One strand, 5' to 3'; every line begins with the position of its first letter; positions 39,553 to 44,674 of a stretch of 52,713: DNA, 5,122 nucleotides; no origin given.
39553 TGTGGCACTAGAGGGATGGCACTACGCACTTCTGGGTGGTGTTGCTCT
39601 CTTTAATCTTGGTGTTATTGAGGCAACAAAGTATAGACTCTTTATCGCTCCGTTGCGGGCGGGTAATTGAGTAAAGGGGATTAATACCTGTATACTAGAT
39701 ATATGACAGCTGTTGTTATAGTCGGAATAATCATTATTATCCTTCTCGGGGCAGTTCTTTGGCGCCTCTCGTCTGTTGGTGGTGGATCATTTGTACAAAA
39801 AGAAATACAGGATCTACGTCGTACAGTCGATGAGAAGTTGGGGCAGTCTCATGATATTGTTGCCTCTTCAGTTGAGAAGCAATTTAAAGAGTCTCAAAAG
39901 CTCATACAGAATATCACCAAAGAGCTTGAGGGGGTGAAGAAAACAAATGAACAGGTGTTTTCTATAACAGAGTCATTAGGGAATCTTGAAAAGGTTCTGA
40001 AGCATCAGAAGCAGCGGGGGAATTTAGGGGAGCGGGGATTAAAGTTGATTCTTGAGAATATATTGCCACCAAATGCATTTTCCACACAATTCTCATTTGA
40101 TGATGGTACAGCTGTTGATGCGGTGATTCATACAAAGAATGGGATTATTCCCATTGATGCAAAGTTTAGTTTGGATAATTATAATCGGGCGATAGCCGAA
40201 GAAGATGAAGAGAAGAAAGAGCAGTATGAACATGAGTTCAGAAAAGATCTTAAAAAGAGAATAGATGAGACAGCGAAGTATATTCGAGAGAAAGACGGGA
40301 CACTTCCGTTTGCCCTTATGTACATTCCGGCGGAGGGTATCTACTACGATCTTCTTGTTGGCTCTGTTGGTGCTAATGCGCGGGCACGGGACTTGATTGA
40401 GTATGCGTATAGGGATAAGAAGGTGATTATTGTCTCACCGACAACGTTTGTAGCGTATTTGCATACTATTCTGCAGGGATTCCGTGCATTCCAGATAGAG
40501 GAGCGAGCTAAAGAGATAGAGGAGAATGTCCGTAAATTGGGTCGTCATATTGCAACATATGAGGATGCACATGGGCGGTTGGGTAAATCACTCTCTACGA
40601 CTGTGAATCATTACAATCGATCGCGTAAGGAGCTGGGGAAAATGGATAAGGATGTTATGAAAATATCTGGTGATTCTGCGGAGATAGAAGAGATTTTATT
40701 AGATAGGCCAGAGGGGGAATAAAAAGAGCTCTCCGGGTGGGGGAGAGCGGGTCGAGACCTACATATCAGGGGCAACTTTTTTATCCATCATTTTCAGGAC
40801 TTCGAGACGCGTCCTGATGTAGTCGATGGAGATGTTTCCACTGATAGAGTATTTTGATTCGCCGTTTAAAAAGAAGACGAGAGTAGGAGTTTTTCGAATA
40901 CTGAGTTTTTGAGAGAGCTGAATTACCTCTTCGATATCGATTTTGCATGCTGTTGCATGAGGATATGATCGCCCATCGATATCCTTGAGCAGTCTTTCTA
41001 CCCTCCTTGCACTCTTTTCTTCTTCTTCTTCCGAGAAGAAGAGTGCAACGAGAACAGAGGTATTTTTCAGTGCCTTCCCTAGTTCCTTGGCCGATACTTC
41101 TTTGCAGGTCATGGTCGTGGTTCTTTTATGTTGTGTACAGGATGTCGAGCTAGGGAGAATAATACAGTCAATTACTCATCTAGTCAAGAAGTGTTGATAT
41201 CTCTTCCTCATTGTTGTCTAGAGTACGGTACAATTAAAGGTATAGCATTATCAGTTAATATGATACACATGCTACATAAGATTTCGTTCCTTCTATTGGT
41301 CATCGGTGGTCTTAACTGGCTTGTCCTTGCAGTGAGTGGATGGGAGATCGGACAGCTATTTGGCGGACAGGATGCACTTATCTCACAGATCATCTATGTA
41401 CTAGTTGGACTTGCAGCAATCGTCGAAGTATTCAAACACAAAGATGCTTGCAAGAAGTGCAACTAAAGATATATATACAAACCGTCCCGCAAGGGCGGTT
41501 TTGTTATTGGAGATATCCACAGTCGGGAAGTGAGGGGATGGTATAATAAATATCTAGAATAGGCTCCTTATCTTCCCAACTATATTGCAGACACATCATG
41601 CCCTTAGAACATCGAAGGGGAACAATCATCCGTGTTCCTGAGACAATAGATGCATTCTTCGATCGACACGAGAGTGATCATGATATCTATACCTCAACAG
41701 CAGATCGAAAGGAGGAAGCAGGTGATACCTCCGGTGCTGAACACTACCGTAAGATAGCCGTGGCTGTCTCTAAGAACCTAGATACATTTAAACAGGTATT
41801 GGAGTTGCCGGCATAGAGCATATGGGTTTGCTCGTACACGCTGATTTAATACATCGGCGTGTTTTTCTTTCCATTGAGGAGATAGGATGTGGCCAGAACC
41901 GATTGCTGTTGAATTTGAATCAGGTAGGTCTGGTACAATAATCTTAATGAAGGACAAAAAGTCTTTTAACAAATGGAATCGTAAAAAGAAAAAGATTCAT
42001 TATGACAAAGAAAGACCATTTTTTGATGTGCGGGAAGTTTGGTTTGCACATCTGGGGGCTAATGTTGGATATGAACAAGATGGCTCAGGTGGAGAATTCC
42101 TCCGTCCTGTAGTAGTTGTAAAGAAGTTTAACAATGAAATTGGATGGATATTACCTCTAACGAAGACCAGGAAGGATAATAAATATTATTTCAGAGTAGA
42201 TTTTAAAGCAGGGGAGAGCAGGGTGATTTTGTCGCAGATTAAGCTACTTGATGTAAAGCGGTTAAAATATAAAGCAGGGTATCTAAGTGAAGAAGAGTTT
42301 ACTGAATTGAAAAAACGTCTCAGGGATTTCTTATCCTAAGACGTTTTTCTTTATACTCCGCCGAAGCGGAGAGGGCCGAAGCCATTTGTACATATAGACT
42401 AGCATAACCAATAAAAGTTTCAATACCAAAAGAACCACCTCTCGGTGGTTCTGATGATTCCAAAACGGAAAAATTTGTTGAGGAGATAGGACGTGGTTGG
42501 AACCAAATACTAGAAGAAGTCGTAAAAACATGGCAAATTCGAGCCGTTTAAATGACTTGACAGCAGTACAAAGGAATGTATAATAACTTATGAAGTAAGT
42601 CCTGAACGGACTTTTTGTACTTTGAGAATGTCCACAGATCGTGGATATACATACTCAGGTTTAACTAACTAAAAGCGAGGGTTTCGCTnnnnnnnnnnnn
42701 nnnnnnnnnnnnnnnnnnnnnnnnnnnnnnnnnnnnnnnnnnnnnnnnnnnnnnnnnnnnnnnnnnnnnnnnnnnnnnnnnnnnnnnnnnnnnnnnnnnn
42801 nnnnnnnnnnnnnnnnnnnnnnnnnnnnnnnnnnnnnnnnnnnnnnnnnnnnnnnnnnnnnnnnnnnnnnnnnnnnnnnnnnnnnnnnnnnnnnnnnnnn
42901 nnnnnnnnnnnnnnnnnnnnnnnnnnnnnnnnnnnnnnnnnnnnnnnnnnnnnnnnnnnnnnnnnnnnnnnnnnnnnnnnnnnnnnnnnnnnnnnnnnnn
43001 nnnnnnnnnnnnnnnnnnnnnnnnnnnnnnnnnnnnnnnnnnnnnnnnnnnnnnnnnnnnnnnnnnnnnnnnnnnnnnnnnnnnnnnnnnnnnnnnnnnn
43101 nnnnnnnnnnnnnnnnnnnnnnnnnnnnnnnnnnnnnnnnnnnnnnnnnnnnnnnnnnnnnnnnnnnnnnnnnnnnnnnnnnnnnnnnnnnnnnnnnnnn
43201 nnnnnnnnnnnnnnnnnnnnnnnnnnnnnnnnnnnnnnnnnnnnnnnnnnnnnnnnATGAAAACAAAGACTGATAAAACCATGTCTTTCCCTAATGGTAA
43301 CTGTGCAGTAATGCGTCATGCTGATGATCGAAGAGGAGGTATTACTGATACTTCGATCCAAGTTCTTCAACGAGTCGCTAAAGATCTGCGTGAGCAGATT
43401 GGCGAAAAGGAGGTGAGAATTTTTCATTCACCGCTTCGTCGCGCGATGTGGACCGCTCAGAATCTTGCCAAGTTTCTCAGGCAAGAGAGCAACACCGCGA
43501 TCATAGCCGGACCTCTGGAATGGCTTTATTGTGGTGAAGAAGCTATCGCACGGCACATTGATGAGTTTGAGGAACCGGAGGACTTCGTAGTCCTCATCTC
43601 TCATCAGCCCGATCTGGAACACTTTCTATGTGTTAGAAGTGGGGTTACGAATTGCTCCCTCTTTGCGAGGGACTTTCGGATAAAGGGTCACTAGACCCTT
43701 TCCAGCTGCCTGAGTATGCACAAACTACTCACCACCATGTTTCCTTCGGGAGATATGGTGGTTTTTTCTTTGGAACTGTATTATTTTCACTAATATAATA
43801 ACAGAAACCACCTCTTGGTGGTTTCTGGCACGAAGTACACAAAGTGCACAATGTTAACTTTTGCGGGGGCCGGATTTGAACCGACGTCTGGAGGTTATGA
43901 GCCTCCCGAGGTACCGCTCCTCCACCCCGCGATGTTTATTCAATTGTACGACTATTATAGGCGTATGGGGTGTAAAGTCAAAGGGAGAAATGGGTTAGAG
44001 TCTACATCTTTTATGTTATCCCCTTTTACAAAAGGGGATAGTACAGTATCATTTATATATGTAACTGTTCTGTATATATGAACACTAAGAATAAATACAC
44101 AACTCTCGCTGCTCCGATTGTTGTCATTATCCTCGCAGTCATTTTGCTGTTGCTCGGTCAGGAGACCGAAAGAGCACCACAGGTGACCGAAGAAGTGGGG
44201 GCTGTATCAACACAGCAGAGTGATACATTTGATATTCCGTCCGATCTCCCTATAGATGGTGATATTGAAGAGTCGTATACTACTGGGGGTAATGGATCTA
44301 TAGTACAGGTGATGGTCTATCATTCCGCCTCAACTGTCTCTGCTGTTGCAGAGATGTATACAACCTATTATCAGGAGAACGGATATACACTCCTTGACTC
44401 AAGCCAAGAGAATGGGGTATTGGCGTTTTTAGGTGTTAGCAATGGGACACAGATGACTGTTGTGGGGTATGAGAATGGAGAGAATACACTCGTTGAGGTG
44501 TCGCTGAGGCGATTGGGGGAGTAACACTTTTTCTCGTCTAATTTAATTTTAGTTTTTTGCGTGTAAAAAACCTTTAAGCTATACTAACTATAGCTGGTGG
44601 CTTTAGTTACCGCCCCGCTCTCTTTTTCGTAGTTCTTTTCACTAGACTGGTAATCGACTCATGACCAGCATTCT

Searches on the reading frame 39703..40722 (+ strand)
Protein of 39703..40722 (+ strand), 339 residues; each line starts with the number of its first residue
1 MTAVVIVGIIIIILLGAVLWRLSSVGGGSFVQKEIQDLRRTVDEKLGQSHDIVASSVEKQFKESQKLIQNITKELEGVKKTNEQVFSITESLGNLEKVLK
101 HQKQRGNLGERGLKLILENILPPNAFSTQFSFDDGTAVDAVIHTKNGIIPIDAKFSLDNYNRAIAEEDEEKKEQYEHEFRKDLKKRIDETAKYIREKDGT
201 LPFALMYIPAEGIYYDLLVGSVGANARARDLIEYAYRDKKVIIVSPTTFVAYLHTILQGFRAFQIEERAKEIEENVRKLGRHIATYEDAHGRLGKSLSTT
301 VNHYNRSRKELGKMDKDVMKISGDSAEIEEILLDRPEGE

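Call 67: search_protein_families(library=pfam, proteins=[window:39703-40722:+], max_evalue=0.01)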
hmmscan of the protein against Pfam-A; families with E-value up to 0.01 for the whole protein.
window:39703-40722:+ (339 aa): 3 families
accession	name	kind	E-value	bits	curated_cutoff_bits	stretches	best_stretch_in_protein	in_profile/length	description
PF02646.22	RmuC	-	1.2e-55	189.2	26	1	34-311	2-270/291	RmuC family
PF07851.19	TMEM120A-B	-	0.0059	16.3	29.8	0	267-325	2-60/324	TMEM120A/B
PF06103.16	DUF948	-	0.0088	16.6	37.2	0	10-98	9-83/89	Bacterial protein of unknown function (DUF948)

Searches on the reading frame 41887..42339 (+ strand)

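Call 67: search_protein_families(library=pfam, proteins=[window:41887-42339:+], max_evalue=0.01)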
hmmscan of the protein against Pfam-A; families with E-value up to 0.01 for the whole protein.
window:41887-42339:+ (150 aa): 2 families
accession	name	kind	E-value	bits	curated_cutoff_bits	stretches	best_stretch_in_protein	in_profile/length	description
PF02452.23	PemK_toxin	-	3.4e-11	43.8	23.1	1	50-149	4-109/109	PemK-like, MazF-like toxin of type II toxin-antitoxin system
PF09851.14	SHOCT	-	0.0072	16.5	27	1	128-145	10-27/28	Short C-terminal domain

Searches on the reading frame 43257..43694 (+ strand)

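Call 67: search_protein_families(library=pfam, proteins=[window:43257-43694:+], max_evalue=0.01)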
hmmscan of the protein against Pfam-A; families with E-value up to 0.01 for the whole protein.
window:43257-43694:+ (145 aa): 1 family
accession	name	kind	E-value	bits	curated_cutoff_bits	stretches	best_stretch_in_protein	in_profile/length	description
PF00300.27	His_Phos_1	-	0.0033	17.6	21.7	1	29-75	25-68/194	Histidine phosphatase superfamily (branch 1)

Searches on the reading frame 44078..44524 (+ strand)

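Call 3: search_protein_families(library=pfam, proteins=[window:44078-44524:+], max_evalue=1)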
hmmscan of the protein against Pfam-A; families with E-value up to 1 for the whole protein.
window:44078-44524:+ (148 aa): 1 family
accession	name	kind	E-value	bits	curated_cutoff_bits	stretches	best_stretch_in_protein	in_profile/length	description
PF23487.1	Ig_TMEM132_6th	-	0.002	18.5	27.8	1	96-144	61-109/116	TMEM132 sixth domain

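Call 4: search_protein_families(library=ncbifam, proteins=[window:44078-44524:+], max_evalue=1)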
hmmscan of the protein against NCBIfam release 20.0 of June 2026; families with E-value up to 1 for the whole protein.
window:44078-44524:+ (148 aa): 1 family
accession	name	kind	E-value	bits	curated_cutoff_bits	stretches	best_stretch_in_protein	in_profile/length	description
NF052497.1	AlphRhmnaseBT3686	equivalog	0.09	11.2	700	1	73-108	29-64/424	alpha-l-rhamnosidase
